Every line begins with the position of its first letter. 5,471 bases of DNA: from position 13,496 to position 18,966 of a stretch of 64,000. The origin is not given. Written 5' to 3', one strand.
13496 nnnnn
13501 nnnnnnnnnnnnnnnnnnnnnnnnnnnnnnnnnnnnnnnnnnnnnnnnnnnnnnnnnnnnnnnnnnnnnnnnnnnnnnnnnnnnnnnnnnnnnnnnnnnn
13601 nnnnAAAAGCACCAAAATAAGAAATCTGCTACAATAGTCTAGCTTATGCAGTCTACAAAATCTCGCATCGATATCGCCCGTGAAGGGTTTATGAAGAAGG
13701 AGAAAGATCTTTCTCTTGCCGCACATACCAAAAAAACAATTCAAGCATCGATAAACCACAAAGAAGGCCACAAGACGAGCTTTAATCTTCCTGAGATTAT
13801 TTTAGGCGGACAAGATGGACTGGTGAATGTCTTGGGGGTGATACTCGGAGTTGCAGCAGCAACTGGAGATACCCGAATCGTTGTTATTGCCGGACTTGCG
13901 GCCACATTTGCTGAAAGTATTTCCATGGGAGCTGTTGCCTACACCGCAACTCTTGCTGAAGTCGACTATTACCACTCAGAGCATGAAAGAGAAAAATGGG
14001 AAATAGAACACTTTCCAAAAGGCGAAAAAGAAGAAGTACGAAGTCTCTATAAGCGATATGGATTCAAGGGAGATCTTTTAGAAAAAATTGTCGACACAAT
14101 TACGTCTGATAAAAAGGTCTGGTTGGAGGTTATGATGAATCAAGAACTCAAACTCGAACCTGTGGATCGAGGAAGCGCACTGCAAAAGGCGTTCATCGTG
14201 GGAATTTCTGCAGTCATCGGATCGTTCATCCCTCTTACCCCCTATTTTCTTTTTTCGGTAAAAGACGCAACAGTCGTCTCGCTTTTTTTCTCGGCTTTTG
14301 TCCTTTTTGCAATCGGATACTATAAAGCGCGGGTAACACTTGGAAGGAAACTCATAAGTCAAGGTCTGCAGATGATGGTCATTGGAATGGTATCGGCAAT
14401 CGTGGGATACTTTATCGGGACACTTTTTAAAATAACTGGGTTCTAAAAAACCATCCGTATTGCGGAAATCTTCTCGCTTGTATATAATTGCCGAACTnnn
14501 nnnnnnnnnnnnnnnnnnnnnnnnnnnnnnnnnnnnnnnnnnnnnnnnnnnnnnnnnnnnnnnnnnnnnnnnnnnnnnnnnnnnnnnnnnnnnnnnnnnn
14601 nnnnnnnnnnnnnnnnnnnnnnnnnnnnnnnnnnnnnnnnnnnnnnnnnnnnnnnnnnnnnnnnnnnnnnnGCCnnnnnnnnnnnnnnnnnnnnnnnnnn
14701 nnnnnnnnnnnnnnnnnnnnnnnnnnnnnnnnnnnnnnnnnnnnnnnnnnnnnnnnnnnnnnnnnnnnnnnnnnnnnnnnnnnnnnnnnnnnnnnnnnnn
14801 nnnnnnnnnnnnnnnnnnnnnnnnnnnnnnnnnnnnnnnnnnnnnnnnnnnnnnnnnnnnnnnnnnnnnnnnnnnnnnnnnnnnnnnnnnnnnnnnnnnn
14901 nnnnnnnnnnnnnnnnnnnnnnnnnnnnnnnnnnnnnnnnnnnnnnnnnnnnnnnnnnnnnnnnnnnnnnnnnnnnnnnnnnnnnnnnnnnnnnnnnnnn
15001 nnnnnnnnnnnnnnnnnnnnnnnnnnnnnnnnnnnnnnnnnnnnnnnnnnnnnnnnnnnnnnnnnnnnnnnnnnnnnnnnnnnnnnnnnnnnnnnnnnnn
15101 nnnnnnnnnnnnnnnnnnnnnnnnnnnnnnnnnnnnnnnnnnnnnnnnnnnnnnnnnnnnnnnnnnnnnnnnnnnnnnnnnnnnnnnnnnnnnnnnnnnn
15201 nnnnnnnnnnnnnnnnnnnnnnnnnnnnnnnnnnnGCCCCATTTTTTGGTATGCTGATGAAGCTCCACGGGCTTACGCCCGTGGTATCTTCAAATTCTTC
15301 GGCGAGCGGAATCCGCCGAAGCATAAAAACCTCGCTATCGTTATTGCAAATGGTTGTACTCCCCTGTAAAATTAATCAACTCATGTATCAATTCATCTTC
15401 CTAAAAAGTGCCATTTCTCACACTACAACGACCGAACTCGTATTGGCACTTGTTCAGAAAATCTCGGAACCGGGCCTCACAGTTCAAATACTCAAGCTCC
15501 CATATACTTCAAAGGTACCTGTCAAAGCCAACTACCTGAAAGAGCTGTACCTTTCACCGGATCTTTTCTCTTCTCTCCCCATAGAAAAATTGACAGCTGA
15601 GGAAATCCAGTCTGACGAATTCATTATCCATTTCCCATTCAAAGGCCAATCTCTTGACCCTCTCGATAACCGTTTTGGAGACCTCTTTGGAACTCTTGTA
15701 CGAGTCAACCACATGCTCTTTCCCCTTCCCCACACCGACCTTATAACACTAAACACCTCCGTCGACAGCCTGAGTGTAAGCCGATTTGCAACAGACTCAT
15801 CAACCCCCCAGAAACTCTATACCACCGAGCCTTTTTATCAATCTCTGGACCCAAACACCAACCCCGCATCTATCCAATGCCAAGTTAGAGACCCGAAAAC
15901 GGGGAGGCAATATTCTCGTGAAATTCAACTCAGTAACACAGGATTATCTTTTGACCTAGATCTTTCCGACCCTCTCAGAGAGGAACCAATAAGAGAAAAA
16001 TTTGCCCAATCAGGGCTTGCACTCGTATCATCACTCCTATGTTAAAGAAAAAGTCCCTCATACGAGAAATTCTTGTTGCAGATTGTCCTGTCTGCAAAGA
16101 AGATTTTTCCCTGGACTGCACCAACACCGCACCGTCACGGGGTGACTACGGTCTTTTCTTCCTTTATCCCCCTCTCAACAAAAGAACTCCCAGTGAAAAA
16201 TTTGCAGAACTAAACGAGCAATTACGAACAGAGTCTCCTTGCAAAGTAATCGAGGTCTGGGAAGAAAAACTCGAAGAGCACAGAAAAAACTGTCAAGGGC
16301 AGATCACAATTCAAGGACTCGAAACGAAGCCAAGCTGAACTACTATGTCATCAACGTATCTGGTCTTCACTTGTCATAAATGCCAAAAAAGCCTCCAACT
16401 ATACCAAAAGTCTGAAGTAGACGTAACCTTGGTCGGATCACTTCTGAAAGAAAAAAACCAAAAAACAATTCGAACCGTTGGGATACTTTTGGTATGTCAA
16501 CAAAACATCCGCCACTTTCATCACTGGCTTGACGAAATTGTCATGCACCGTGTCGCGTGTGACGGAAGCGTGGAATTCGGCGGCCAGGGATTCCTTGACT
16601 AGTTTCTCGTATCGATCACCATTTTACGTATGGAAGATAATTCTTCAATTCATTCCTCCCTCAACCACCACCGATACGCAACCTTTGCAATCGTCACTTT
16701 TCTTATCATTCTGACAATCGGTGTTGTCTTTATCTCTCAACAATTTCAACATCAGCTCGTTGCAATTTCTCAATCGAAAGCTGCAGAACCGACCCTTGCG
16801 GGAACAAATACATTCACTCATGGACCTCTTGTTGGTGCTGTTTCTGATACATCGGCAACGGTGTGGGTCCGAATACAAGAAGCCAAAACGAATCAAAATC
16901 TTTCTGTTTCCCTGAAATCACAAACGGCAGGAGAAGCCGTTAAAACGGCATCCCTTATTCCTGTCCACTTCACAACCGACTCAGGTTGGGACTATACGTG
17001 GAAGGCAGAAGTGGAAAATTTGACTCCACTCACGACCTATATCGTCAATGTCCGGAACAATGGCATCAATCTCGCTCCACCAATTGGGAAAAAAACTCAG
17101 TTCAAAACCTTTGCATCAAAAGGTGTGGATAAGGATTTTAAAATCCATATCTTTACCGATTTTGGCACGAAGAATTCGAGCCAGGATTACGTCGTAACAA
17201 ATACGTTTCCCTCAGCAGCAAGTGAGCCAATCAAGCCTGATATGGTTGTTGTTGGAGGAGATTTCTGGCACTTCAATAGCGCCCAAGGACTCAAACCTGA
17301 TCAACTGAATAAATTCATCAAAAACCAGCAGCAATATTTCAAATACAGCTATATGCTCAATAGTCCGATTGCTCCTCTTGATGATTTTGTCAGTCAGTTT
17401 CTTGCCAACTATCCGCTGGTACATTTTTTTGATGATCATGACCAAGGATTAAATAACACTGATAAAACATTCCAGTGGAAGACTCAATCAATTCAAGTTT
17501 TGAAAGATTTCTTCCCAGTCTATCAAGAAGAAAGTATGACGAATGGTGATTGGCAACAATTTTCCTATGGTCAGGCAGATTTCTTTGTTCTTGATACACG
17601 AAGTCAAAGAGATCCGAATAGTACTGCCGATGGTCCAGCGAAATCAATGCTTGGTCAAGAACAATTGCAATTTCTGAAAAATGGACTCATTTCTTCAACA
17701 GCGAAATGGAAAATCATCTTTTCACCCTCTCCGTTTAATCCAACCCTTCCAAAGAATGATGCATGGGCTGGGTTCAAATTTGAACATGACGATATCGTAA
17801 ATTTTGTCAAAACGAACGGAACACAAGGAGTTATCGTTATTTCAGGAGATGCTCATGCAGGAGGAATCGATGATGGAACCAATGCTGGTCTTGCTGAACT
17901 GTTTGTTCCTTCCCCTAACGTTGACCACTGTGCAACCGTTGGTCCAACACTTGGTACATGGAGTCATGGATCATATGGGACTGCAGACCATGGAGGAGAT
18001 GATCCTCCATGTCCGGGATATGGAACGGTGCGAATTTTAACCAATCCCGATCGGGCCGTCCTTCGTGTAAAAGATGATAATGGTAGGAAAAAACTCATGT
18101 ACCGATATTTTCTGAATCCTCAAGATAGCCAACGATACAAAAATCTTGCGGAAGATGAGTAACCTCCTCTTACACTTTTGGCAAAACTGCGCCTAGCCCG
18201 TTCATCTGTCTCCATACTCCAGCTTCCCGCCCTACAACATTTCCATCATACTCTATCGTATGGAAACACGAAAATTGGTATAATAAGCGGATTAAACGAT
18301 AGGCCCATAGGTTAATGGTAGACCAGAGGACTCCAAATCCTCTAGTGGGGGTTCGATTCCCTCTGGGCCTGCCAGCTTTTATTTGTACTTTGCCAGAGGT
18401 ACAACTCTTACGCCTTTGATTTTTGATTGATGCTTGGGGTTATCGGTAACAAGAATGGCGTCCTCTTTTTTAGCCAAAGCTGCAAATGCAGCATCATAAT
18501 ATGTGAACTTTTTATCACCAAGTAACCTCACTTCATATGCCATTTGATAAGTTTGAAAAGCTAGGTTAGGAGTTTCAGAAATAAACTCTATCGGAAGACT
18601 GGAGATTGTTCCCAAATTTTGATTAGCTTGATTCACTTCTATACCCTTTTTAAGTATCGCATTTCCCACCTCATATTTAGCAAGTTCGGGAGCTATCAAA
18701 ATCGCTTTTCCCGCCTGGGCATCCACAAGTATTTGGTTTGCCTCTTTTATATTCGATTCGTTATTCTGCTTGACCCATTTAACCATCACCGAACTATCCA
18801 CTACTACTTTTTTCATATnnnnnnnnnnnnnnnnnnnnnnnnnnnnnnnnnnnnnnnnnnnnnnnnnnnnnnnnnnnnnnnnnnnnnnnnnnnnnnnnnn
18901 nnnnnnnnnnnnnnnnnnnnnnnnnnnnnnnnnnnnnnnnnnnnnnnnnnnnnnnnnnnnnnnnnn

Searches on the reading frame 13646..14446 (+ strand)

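Call 51: search_protein_families(library=pfam, max_evalue=0.001, proteins=[window:13646-14446:+])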
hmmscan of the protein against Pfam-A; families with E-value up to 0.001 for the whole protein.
window:13646-14446:+ (266 aa): 1 family
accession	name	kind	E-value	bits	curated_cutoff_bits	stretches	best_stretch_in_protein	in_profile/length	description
PF01988.24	VIT1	-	3e-60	204.1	28.1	1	50-259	3-214/214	VIT family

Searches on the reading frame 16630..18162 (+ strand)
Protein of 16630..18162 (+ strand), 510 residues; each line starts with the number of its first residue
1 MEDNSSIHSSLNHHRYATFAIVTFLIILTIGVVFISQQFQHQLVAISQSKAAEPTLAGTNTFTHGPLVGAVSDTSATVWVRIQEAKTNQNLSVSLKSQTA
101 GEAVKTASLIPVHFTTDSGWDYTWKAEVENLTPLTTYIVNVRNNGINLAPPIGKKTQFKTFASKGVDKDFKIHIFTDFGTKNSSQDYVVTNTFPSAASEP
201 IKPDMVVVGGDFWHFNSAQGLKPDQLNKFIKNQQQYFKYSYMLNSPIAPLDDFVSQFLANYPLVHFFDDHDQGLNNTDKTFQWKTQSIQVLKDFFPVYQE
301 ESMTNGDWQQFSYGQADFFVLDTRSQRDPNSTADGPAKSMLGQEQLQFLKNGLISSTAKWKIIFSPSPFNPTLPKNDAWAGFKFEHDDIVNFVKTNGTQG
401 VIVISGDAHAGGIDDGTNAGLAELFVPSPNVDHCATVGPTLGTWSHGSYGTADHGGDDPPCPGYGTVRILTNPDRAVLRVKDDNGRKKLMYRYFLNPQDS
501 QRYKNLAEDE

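Call 24: search_protein_families(library=ncbifam, proteins=[window:16630-18162:+], max_evalue=0.00001)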
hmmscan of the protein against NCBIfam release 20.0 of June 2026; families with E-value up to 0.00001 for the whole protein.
window:16630-18162:+ (510 aa): 1 family
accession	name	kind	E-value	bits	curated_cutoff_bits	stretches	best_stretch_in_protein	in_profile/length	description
NF058638.1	AlkPhosPhoDBac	equivalog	9.9e-12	43.8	1000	1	284-411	273-433/574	alkaline phosphatase PhoD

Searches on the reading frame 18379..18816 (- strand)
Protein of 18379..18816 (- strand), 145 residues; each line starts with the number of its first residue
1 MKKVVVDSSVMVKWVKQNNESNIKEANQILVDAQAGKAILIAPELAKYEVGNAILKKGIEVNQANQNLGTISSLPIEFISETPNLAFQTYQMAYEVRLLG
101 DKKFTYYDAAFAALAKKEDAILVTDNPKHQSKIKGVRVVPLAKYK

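Call 51: search_protein_families(library=pfam, max_evalue=0.001, proteins=[window:18379-18816:-])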
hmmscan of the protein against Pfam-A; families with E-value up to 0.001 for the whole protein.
window:18379-18816:- (145 aa): 1 family
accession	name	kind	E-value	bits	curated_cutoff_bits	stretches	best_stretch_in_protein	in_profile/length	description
PF01850.27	PIN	-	9e-08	33.2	23.6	1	4-128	1-113/120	PIN domain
